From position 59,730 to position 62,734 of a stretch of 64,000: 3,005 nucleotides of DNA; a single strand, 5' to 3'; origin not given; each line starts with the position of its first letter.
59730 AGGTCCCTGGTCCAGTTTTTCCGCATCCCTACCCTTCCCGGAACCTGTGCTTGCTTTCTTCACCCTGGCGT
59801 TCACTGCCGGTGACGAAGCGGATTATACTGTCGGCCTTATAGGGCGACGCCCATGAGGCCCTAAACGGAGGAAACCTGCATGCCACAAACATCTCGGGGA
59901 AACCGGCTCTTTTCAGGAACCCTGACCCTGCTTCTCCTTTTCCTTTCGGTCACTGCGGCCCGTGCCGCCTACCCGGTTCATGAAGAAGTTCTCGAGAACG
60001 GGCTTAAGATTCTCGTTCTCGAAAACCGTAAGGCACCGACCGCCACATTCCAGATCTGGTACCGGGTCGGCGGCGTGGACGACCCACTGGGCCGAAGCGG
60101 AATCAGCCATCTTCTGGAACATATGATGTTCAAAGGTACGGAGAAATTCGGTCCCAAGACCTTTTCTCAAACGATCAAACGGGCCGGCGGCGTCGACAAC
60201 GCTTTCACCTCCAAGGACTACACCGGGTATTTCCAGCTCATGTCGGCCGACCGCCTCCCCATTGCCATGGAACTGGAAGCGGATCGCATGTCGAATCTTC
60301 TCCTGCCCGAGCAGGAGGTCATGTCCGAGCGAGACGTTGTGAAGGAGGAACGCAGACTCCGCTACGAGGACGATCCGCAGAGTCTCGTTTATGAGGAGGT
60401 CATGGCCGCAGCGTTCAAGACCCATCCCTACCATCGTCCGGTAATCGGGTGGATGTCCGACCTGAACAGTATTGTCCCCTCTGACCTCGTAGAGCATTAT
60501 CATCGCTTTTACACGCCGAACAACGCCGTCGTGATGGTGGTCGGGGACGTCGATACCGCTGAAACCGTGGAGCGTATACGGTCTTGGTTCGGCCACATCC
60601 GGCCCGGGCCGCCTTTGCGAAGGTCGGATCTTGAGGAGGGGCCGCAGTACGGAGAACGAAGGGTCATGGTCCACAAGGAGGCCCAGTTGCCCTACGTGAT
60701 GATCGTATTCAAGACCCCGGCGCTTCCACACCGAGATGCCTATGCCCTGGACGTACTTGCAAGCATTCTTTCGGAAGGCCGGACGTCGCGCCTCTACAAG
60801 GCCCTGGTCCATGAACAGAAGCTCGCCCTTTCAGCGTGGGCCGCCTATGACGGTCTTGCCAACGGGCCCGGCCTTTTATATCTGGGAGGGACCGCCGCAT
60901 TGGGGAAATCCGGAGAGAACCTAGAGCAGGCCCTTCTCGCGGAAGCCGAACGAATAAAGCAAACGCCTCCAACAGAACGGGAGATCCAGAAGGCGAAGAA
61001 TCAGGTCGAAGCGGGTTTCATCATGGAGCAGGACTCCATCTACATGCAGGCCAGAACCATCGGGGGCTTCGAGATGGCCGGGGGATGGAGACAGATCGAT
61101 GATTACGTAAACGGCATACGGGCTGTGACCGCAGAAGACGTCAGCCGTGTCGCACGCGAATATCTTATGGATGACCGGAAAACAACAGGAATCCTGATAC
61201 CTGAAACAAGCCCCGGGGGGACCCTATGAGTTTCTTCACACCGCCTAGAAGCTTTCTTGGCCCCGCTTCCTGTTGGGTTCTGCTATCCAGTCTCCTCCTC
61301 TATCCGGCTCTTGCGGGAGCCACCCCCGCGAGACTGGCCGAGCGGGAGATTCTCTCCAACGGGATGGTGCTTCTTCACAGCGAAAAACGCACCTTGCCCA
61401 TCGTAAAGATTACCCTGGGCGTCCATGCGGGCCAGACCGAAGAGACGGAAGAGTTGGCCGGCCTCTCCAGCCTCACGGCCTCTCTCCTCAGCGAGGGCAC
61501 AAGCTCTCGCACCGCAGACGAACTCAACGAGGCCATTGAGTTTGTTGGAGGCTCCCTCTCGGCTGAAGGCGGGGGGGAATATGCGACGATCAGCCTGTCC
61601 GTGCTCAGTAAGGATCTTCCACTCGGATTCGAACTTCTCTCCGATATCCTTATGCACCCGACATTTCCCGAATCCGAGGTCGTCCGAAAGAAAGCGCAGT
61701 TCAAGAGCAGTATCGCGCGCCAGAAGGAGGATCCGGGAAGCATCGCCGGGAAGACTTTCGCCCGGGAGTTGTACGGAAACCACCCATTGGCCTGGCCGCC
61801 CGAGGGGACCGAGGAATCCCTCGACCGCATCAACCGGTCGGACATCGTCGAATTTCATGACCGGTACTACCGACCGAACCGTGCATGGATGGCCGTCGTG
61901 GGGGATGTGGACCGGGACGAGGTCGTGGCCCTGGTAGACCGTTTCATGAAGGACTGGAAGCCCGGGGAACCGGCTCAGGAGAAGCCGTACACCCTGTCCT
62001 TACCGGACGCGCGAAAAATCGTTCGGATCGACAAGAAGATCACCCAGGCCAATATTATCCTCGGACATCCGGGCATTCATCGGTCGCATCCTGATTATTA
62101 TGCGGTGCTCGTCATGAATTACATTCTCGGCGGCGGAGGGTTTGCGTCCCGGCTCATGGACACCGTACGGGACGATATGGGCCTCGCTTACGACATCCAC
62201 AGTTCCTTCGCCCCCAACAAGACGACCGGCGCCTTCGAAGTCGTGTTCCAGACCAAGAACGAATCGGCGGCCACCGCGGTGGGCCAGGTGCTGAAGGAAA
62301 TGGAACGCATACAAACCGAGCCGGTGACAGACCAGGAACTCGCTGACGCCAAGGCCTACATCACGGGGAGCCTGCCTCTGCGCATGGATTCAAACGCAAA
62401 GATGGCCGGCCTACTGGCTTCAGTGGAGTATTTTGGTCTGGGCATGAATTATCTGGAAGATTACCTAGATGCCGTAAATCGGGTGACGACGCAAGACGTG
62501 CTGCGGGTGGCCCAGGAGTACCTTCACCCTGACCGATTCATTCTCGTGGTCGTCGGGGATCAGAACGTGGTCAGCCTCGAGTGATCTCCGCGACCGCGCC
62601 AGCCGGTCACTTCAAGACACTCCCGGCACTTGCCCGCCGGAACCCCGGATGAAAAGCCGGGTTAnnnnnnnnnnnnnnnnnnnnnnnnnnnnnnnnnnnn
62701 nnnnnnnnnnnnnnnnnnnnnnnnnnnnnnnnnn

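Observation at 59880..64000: aat-coupled radical SAM/SPASM enzyme with a PqqD-like N-terminal domain next to a secreted M16 peptidase pair (RiPP-like logic, no precursor seen)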

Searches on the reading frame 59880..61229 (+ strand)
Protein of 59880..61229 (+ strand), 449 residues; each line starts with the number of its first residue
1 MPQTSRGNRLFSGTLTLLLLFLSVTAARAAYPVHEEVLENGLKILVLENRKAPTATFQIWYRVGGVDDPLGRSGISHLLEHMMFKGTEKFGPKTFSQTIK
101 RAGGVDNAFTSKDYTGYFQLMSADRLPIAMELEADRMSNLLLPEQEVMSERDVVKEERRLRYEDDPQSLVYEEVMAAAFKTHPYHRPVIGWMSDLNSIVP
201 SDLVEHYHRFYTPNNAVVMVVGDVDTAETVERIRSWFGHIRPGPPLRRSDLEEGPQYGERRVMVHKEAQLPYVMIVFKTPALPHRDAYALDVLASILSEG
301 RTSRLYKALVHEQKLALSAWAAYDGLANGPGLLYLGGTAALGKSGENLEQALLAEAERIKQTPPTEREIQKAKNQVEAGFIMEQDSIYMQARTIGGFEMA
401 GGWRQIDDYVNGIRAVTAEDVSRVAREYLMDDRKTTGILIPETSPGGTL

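Call 3: search_protein_families(library=pfam, proteins=[window:59880-61229:+], max_evalue=0.01)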
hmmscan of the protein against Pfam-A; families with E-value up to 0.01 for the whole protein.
window:59880-61229:+ (449 aa): 2 families
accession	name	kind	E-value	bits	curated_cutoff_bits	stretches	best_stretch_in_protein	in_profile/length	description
PF05193.26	Peptidase_M16_C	-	5.8e-34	118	23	1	200-375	4-180/181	Peptidase M16 inactive domain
PF00675.25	Peptidase_M16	-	3.7e-26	92.3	22.3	1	46-189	4-146/149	Insulinase (Peptidase family M16)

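Call 4: search_protein_families(library=ncbifam, proteins=[window:59880-61229:+], max_evalue=0.01)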
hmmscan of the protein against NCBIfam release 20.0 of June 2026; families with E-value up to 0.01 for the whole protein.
window:59880-61229:+ (449 aa): 4 families
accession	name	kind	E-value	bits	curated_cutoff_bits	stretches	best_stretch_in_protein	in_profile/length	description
NF047421.1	YfmH_fam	equivalog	1.7e-29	103.3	250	1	33-440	10-422/425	EF-P 5-aminopentanol modification-associated protein YfmH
NF047422.1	YfmF_fam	equivalog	4e-18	65.5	285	1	148-429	125-402/412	EF-P 5-aminopentanol modification-associated protein YfmF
NF011681.0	PRK15101.1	equivalog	1e-17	63.5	765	1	38-219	49-234/961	pitrilysin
TIGR02110.1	PQQ_syn_pqqF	equivalog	1.5e-12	47.1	320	1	37-222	4-192/697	pyrroloquinoline quinone biosynthesis protein PqqF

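Call 59: search_solved_structures(query=window:59880-61229:+, max_evalue=1e-10)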
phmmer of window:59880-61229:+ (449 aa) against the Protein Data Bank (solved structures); distinct sequences matched with E-value up to 1e-10: 75 (the best 60 are shown).
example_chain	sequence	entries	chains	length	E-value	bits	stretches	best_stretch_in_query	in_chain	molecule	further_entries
3amj_C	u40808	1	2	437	3.8e-98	332.5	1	32-441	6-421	zinc peptidase active subunit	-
3ami_A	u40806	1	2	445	4.1e-98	332.4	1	32-441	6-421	zinc peptidase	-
4nnz_A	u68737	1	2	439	3.7e-96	325.9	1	31-441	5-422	Probable zinc protease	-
5euf_A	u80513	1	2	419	2.2e-64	221.2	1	29-440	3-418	Protease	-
3hdi_A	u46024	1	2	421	4.6e-41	144.4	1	36-429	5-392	Processing protease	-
8bep_B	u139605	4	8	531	3.8e-32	115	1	36-432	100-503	Probable mitochondrial-processing peptidase subunit beta, mitochondrial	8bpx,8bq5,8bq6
8zno_B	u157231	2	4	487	3.9e-31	111.7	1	30-432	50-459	Mitochondrial-processing peptidase subunit beta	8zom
7jrg_A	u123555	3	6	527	3.4e-29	105.3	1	31-432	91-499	Mitochondrial-processing peptidase subunit beta, mitochondrial isoform X1 | MPP-beta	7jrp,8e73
8iuf_QA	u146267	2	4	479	8.3e-29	104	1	27-298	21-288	MPP-beta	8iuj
8q1b_A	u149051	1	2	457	2.6e-28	102.4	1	29-432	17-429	Probable mitochondrial-processing peptidase subunit beta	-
3eoq_A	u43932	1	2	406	1.5e-27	99.8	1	35-425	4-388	Putative zinc protease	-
7v4y_A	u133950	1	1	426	2.6e-27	99.1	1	27-425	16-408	Putative zinc protease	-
8ab6_A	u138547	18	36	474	2.5e-26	95.8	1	35-431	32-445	YALI0A14806p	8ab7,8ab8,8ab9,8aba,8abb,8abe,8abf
9g9t_D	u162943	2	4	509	5.8e-26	94.6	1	35-244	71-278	Putative peptidase M16 family protein | Putative peptidase M16 family potein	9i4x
5hxk_A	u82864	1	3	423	1.9e-25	92.9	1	28-428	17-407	Zinc-dependent peptidase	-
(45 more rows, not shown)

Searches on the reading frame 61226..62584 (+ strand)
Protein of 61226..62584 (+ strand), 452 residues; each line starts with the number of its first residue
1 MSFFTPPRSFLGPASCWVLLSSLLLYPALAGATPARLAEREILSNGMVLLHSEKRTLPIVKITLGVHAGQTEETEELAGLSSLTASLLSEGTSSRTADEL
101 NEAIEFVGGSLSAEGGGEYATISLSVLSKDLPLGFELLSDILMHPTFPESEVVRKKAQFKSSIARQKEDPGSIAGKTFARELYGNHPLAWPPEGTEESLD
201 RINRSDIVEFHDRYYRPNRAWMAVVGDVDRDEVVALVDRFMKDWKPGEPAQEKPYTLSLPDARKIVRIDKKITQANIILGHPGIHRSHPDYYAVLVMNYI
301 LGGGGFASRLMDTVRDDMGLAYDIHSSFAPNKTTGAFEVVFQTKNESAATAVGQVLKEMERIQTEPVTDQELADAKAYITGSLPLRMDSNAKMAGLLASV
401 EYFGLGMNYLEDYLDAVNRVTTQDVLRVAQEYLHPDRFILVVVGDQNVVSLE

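Call 3: search_protein_families(library=pfam, proteins=[window:61226-62584:+], max_evalue=0.01)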
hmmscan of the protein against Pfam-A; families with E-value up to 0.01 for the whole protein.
window:61226-62584:+ (452 aa): 2 families
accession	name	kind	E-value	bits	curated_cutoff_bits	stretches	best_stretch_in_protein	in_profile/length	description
PF05193.26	Peptidase_M16_C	-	2.7e-46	158.2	23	1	202-377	2-179/181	Peptidase M16 inactive domain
PF00675.25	Peptidase_M16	-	2.1e-18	67.1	22.3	1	54-190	7-143/149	Insulinase (Peptidase family M16)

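Call 4: search_protein_families(library=ncbifam, proteins=[window:61226-62584:+], max_evalue=0.01)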
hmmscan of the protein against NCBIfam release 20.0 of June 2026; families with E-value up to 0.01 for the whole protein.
window:61226-62584:+ (452 aa): 3 families
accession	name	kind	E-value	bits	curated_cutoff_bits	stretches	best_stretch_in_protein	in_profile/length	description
NF047422.1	YfmF_fam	equivalog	8.6e-36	123.7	285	1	133-432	100-401/412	EF-P 5-aminopentanol modification-associated protein YfmF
NF047421.1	YfmH_fam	equivalog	5.4e-15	55.5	250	1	136-443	113-421/425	EF-P 5-aminopentanol modification-associated protein YfmH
TIGR02110.1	PQQ_syn_pqqF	equivalog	0.0061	15.4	320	1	63-257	25-224/697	pyrroloquinoline quinone biosynthesis protein PqqF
